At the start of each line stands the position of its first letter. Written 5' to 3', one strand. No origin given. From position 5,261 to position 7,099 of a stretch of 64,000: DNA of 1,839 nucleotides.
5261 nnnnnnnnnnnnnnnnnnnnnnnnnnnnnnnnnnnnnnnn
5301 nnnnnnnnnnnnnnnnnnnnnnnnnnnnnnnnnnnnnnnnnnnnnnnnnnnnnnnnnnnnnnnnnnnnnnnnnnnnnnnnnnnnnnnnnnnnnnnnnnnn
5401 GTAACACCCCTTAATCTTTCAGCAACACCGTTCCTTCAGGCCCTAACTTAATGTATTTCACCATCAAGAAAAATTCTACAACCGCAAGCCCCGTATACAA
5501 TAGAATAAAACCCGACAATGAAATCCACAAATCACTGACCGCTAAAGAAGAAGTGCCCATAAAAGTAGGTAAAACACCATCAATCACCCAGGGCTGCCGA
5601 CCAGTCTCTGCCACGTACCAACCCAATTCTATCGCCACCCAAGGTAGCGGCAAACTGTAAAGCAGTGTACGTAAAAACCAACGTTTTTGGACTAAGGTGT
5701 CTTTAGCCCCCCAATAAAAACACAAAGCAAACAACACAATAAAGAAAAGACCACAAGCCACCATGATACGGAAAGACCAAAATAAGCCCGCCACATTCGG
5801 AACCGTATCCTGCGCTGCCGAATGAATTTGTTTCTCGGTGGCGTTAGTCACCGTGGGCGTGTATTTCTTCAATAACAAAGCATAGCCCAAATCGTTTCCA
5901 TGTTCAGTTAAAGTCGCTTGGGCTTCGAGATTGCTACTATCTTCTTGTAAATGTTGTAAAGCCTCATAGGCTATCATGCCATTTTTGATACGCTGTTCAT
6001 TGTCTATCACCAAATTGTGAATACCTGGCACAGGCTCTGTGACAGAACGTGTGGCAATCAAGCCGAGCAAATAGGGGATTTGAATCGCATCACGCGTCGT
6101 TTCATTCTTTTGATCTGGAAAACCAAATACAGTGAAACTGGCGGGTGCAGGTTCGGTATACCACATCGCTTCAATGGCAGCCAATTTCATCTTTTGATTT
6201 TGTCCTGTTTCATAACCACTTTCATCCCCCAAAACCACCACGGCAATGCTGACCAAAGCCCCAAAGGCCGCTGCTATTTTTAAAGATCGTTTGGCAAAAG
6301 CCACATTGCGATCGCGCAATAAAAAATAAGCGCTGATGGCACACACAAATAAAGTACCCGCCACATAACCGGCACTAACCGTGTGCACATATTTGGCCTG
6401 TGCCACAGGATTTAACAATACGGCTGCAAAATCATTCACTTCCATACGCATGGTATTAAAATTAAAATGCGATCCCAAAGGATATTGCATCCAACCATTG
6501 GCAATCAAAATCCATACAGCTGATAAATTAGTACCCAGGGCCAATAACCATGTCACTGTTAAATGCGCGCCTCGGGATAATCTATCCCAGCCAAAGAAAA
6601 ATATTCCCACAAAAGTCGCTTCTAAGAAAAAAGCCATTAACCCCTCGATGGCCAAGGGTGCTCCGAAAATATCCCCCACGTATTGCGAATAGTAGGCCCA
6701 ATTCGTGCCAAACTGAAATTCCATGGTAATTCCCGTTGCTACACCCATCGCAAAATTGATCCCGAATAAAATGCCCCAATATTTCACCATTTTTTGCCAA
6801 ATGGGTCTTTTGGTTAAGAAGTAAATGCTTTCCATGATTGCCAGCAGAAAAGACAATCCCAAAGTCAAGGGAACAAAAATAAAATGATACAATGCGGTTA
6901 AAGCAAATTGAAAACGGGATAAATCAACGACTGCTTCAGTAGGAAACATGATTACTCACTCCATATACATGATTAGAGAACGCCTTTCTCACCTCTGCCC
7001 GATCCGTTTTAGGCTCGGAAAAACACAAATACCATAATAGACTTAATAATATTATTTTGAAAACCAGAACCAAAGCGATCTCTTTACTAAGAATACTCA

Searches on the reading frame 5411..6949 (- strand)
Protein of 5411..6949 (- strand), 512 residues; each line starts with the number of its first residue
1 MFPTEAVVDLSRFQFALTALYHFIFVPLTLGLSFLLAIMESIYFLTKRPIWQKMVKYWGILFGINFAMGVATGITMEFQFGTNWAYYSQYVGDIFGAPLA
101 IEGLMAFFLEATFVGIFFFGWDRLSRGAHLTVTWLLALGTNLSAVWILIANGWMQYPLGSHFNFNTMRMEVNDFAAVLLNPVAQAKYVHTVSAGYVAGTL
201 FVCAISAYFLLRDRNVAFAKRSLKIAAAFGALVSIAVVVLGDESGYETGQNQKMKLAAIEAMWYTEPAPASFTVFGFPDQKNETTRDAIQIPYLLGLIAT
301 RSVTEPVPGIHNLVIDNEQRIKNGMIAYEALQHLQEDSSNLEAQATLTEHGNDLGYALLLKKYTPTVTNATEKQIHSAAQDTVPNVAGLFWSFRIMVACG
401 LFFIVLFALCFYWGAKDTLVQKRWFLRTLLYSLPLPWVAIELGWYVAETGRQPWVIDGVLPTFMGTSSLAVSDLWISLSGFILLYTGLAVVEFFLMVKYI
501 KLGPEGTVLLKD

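Call 83: search_protein_families(library=pfam, proteins=[window:5411-6949:-], max_evalue=0.00001)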
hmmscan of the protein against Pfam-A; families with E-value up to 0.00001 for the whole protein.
window:5411-6949:- (512 aa): 1 family
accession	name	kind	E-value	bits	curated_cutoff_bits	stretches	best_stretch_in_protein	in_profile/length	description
PF01654.22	Cyt_bd_oxida_I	-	4.5e-169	562.9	26.2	1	10-504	1-418/418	Cytochrome bd terminal oxidase subunit I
